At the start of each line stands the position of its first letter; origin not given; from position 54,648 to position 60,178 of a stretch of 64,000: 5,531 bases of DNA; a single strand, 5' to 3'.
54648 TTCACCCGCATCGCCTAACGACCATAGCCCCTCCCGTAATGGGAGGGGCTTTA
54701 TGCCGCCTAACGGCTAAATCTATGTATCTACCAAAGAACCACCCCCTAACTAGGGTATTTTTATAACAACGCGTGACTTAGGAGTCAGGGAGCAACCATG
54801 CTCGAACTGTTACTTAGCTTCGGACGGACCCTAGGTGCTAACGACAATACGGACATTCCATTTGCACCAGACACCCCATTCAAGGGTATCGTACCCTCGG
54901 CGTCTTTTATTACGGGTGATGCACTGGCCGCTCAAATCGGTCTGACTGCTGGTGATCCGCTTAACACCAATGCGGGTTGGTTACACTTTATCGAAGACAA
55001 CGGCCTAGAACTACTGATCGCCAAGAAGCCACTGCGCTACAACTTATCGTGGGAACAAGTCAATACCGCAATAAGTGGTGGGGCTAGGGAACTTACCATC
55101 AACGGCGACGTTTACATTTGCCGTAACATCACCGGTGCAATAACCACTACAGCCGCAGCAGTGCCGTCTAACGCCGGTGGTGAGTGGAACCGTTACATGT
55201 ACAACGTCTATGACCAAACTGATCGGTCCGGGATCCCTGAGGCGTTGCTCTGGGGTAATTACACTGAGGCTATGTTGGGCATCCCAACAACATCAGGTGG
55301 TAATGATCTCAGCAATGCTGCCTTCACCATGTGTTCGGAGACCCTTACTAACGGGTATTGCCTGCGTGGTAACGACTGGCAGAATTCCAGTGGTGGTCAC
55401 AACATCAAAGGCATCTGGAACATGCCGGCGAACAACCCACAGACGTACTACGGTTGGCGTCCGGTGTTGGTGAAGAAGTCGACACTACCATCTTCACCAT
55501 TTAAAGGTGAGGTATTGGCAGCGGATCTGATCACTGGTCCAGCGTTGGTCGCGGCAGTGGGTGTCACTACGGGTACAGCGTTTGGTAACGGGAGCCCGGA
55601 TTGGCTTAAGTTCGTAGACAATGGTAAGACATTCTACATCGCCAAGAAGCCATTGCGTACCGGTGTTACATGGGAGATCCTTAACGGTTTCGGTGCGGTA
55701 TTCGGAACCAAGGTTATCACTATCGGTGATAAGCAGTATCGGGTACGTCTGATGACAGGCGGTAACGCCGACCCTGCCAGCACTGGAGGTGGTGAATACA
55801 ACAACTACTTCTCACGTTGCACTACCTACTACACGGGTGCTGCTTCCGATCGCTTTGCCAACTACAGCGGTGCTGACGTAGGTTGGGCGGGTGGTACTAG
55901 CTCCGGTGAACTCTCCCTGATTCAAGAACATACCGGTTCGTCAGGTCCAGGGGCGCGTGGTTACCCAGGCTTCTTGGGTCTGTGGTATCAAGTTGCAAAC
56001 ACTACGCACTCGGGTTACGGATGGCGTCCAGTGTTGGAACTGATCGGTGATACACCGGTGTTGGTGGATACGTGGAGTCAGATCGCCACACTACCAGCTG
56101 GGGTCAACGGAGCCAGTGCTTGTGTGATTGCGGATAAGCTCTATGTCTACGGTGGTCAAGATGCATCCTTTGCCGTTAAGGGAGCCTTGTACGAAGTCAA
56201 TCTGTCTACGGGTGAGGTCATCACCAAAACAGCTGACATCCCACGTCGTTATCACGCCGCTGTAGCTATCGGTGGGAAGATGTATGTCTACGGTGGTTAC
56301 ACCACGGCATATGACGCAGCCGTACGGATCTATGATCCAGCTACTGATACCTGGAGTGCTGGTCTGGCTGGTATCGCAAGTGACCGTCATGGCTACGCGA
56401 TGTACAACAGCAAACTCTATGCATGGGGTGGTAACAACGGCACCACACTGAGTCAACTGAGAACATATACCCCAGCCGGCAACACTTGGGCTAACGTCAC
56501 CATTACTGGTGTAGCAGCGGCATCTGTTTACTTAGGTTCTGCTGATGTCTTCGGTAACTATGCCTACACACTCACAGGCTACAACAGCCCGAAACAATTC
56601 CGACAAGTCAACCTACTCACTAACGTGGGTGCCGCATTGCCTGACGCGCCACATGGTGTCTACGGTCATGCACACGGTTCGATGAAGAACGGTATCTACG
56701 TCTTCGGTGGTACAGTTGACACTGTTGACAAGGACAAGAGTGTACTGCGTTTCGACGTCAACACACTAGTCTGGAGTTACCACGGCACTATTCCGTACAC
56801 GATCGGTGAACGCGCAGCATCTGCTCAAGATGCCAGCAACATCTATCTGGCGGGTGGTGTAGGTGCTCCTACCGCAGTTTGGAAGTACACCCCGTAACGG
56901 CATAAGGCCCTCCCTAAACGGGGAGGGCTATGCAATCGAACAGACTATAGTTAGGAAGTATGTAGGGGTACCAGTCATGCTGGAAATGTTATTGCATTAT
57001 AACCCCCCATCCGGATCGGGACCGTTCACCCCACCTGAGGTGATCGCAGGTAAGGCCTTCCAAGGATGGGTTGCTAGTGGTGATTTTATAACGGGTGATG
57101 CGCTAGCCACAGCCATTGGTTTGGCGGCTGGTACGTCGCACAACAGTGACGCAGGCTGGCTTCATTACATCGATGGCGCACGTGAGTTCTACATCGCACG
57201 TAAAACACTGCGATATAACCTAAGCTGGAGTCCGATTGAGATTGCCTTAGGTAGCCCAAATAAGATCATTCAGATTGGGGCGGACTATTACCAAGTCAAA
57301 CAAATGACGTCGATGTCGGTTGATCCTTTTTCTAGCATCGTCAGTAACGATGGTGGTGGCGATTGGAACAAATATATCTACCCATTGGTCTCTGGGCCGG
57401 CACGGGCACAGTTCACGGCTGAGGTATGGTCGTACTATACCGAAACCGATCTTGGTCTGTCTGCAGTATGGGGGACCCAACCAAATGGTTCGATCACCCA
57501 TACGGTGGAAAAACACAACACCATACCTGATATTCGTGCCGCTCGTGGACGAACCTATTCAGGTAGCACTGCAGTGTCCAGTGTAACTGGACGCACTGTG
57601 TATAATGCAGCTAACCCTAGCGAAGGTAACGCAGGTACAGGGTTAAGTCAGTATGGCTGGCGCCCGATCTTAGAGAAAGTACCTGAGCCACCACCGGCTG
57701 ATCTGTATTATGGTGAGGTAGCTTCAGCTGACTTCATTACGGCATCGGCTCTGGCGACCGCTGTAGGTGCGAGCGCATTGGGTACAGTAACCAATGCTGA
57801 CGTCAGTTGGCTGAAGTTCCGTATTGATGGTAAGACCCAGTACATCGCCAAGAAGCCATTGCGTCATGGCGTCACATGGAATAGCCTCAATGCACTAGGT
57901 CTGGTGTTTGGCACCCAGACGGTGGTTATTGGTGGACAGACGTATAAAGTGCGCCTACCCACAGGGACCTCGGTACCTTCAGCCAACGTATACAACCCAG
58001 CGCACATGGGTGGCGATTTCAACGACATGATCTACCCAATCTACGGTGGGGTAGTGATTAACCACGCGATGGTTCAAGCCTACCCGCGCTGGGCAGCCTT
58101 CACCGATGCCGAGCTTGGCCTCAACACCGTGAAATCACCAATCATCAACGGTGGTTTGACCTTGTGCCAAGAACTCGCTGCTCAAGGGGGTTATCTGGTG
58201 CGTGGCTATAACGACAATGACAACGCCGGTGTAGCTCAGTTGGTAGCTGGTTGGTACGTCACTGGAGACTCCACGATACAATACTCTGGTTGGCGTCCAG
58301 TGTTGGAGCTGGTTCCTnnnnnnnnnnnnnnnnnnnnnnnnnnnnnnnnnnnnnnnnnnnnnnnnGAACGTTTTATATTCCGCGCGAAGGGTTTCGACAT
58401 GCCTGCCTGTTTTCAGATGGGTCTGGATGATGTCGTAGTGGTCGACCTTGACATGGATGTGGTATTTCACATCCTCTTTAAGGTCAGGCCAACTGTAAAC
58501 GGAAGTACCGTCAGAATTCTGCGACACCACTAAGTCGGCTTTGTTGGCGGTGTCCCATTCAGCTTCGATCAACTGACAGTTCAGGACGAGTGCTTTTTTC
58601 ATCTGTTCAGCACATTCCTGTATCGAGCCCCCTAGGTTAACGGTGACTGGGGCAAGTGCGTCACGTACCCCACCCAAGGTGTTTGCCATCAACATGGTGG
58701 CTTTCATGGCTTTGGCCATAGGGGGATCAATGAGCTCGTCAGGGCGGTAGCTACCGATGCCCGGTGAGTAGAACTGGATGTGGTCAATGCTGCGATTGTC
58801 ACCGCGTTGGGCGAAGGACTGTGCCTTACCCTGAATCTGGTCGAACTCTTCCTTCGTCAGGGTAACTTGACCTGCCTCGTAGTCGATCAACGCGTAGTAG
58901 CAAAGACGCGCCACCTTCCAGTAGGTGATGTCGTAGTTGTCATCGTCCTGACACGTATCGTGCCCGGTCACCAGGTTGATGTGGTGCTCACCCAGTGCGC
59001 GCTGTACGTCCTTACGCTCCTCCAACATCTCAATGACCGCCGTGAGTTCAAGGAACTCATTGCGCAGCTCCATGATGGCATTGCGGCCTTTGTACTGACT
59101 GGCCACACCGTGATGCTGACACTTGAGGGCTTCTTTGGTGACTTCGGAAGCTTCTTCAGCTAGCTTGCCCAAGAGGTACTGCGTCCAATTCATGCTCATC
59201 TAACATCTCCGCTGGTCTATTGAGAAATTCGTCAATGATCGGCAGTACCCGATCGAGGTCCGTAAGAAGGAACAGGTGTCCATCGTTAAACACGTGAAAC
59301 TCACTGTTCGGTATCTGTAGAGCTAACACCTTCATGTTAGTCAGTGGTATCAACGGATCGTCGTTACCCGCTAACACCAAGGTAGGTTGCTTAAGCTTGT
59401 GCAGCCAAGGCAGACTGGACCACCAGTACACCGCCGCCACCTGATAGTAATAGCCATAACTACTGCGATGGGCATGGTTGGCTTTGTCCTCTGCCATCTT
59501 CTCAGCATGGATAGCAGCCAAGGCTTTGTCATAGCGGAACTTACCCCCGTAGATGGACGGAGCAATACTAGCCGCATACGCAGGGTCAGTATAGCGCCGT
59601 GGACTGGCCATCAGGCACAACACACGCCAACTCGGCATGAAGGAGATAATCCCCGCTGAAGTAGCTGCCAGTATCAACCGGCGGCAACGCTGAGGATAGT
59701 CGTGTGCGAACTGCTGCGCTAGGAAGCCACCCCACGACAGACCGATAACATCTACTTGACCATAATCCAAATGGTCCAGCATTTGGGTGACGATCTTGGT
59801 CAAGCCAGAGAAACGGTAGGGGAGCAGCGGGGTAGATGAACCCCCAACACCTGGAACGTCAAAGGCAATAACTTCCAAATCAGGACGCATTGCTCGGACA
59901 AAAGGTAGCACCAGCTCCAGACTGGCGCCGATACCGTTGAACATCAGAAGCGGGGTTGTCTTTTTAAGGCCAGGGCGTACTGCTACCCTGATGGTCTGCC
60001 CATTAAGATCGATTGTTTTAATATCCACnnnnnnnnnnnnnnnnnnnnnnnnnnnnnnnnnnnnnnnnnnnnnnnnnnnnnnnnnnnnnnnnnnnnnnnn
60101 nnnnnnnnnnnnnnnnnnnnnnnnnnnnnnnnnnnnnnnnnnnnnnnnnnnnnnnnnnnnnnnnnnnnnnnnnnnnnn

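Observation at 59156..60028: Phage-encoded PhaZ: possible tapping of host PHA carbon-storage granules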

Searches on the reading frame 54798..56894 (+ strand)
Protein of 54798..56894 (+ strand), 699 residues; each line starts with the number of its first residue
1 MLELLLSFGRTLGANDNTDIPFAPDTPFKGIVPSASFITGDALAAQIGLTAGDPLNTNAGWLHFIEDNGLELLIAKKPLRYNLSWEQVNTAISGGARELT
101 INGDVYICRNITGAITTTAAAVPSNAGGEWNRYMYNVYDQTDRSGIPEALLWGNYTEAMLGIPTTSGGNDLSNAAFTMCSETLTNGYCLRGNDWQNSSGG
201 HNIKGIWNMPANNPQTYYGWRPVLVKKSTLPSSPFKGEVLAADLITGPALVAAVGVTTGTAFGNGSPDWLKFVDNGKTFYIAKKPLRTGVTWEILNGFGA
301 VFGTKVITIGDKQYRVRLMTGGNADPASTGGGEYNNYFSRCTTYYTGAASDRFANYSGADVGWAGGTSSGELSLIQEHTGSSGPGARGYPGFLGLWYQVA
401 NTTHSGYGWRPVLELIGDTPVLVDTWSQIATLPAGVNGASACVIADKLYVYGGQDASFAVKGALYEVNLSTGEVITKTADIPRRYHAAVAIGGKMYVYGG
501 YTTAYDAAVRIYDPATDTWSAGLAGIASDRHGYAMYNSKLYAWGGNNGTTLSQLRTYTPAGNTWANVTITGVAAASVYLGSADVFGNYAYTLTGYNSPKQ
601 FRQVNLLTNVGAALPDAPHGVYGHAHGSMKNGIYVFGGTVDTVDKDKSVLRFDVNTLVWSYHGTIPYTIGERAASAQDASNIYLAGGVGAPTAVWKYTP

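Call 50: search_protein_families(library=phrogs, proteins=[window:54798-56894:+], max_evalue=0.00001)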
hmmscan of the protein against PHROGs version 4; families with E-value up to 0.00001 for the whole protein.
window:54798-56894:+ (699 aa): 7 families
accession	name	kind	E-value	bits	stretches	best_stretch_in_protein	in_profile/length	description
phrog_1062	-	unknown function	7.8e-254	845.7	1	1-699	1-736/736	-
phrog_16120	-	head and packaging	1.6e-62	213.1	3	236-520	36-329/511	virion structural protein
phrog_21620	-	head and packaging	1.1e-32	114.4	2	236-421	203-393/616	virion structural protein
phrog_12615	-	unknown function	6.8e-19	69.1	0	530-575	87-134/290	-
phrog_3589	-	head and packaging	1.4e-13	51.6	1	237-423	177-387/512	virion structural protein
phrog_36643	-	unknown function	5.2e-12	46.2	1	268-425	22-193/575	-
phrog_8229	-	unknown function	2.5e-07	31.4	0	481-569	111-200/382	-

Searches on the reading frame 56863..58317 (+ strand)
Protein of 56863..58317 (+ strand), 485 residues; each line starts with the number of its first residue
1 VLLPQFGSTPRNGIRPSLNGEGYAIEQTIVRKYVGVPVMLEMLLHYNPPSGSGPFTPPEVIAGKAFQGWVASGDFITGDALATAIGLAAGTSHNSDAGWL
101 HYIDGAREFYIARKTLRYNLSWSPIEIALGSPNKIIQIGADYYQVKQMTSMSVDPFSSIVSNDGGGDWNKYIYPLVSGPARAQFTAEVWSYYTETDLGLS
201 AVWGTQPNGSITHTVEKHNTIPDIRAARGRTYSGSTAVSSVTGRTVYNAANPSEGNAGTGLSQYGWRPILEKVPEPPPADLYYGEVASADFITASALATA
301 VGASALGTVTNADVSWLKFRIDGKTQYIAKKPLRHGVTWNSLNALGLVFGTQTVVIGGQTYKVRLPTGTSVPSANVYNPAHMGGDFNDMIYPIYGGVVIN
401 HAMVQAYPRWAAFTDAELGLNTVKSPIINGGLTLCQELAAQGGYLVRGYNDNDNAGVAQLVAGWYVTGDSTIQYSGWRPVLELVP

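Call 50: search_protein_families(library=phrogs, proteins=[window:56863-58317:+], max_evalue=0.00001)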
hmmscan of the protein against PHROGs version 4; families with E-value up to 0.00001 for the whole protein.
window:56863-58317:+ (485 aa): 5 families
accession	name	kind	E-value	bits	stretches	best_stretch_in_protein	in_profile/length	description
phrog_1062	-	unknown function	1.4e-121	408.5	1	39-485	1-447/736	-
phrog_16120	-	head and packaging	3.4e-45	155.9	2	282-482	35-218/511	virion structural protein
phrog_21620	-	head and packaging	5.7e-41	141.8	2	282-484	202-388/616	virion structural protein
phrog_3589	-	head and packaging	3e-16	60.4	1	282-354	175-249/512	virion structural protein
phrog_36643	-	unknown function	8.8e-07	29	0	313-377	20-83/575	-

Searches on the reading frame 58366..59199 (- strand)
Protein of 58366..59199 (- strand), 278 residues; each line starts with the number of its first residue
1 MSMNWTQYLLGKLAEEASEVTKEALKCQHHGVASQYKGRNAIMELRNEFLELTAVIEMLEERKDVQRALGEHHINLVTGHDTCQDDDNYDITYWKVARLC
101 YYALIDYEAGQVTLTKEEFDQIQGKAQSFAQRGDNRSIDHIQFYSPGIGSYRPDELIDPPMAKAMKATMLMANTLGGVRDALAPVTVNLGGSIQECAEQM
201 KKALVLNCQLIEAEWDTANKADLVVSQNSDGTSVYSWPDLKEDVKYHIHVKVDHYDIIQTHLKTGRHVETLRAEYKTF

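Call 4: search_protein_families(library=pfam, proteins=[window:58366-59199:-], max_evalue=0.01)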
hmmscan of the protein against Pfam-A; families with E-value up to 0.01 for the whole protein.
window:58366-59199:- (278 aa): 0 families

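Call 5: search_protein_families(library=ncbifam, proteins=[window:58366-59199:-], max_evalue=0.01)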
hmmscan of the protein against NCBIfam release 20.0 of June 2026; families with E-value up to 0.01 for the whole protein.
window:58366-59199:- (278 aa): 0 families

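Call 50: search_protein_families(library=phrogs, proteins=[window:58366-59199:-], max_evalue=0.00001)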
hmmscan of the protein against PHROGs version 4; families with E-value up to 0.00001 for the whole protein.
window:58366-59199:- (278 aa): 1 family
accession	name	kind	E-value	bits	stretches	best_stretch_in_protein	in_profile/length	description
phrog_4856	-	other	1.4e-09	38.9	1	2-63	83-145/195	nucleoside triphosphate pyrophosphohydrolase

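Call 91: search_dna_similar(query=window:58366-59199:-, collection=phages, mode=protein, max_rows=25)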
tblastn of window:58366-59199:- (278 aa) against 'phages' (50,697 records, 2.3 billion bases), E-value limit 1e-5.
Records with a match: 5; places in all: 5; records where one place covers at least 80% of the query: 2.
Best place of each record, by identity: 60-80% 2; <60% 3.
By first word of the organism name: Pseudomonas 5.
By host as written in the record: Pseudomonas fluorescens SBW25 2; Pseudomonas syringae 1; - 1; Pseudomonas chlororaphis 1.
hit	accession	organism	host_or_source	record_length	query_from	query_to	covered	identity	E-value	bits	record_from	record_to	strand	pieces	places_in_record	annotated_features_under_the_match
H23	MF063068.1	Pseudomonas phage Noxifer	Pseudomonas fluorescens SBW25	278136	1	278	100%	69.9%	2e-119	381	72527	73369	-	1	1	hypothetical protein (x2)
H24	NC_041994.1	Pseudomonas phage Noxifer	Pseudomonas fluorescens SBW25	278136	1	278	100%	69.9%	2e-119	381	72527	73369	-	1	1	nucleoside triphosphate pyrophosphohydrolase | hypothetical protein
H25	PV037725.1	Pseudomonas phage Viktualia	Pseudomonas syringae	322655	3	151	54%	31.1%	1e-10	67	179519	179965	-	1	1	hypothetical protein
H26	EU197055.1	Pseudomonas phage 201phi2-1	-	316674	3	126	45%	32.3%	1e-10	67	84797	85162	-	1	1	hypothetical protein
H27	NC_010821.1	Pseudomonas phage 201phi2-1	Pseudomonas chlororaphis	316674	3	126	45%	32.3%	1e-10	67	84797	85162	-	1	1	hypothetical protein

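Call 99: find_related_loci(query=window:58366-59199:-, collection=viral_contigs, flank=5000)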
Query window:58366-59199:- (278 aa) in viral_contigs; peptide patterns used: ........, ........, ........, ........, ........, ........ (x = any residue, [..] = any of these).
3 stretches matched a pattern; 1 encode a relative of the query (tblastn E <= 1e-3); 1 distinct loci.
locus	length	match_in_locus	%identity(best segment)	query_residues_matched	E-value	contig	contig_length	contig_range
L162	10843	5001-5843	70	1-278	5e-133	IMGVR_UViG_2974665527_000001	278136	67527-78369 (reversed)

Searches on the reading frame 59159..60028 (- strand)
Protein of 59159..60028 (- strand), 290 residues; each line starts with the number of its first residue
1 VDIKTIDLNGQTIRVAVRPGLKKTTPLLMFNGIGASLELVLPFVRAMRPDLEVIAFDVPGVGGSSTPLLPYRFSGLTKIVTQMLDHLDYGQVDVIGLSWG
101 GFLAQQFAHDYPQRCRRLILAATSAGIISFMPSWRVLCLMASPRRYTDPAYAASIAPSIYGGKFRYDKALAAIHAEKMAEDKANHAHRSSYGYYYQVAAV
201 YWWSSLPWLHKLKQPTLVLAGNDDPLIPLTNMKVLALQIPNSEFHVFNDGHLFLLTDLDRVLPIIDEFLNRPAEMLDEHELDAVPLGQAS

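Call 4: search_protein_families(library=pfam, proteins=[window:59159-60028:-], max_evalue=0.01)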
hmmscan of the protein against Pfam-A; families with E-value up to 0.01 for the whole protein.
window:59159-60028:- (290 aa): 4 families
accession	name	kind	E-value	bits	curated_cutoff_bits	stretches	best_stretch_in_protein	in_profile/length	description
PF00561.26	Abhydrolase_1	-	1.9e-30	106.8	25.8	1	26-256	2-243/245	alpha/beta hydrolase fold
PF12697.13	Abhydrolase_6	-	1.3e-15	59.1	26.3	1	40-261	17-214/217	Alpha/beta hydrolase family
PF12146.15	Hydrolase_4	-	1.9e-10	40.9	27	1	28-246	8-226/239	Serine aminopeptidase, S33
PF00975.26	Thioesterase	-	0.0017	19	26.4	1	26-115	2-91/226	Thioesterase domain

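Call 5: search_protein_families(library=ncbifam, proteins=[window:59159-60028:-], max_evalue=0.01)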
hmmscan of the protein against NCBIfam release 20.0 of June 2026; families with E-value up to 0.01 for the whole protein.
window:59159-60028:- (290 aa): 33 families (the best 25 are shown)
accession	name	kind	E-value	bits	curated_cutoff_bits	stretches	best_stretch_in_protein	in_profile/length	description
TIGR02240.1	PHA_depoly_arom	equivalog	1.1e-114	382.6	250.6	1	4-271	5-265/276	poly(3-hydroxyalkanoate) depolymerase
TIGR02427.1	protocat_pcaD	equivalog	1.2e-28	100.2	255.85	1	24-269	13-250/251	3-oxoadipate enol-lactonase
NF051488.1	bifunc_PcaDC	exception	3.2e-28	98.9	390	1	22-273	10-254/375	bifunctional 3-oxoadipate enol-lactonase/4-carboxymuconolactone decarboxylase PcaDC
NF051487.1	bifunc_PcaCD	exception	2.5e-21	76.3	430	1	20-270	168-412/413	bifunctional 4-carboxymuconolactone decarboxylase/3-oxoadipate enol-lactonase PcaCD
NF011457.0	PRK14875.1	equivalog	4.2e-19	68.8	307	1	4-126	113-233/372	acetoin dehydrogenase dihydrolipoyllysine-residue acetyltransferase subunit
TIGR03611.1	RutD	equivalog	1.3e-17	64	238.5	1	25-270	14-256/258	pyrimidine utilization protein D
NF050089.1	i_nPHAscl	equivalog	1.2e-16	60.6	300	1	23-123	17-117/288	intracellular short-chain-length polyhydroxyalkanoate depolymerase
TIGR01250.1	pro_imino_pep_2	subfamily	4.1e-16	59.4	167.65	1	22-269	23-287/288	proline iminopeptidase-family hydrolase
NF045632.1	hydroxlase_HsaD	equivalog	1.7e-15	56.7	400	2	22-125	32-139/290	4,5:9,10-diseco-3-hydroxy-5,9,17-trioxoandrosta-1(10),2-diene-4-oate hydrolase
TIGR03343.1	biphenyl_bphD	equivalog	8e-14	51.5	462.15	1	51-251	61-262/282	2-hydroxy-6-oxo-6-phenylhexa-2,4-dienoate hydrolase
NF045945.1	ProImpepLactob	equivalog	7.6e-12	45.3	400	1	24-270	27-291/293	proline iminopeptidase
TIGR01738.1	bioH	equivalog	1.8e-11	44.1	206.95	1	27-127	7-102/245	pimeloyl-ACP methyl ester esterase BioH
NF041759.1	mac_hydro_EstT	equivalog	2.7e-11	43.2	450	2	50-124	50-127/278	macrolide hydrolase EstT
NF058580.1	lipase_V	equivalog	2.8e-11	43.5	300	2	1-128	1-121/230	EstV family lipase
NF052610.1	macro_16_ester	equivalog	5e-11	42.5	420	2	53-125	54-129/281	alpha/beta fold macrolide esterase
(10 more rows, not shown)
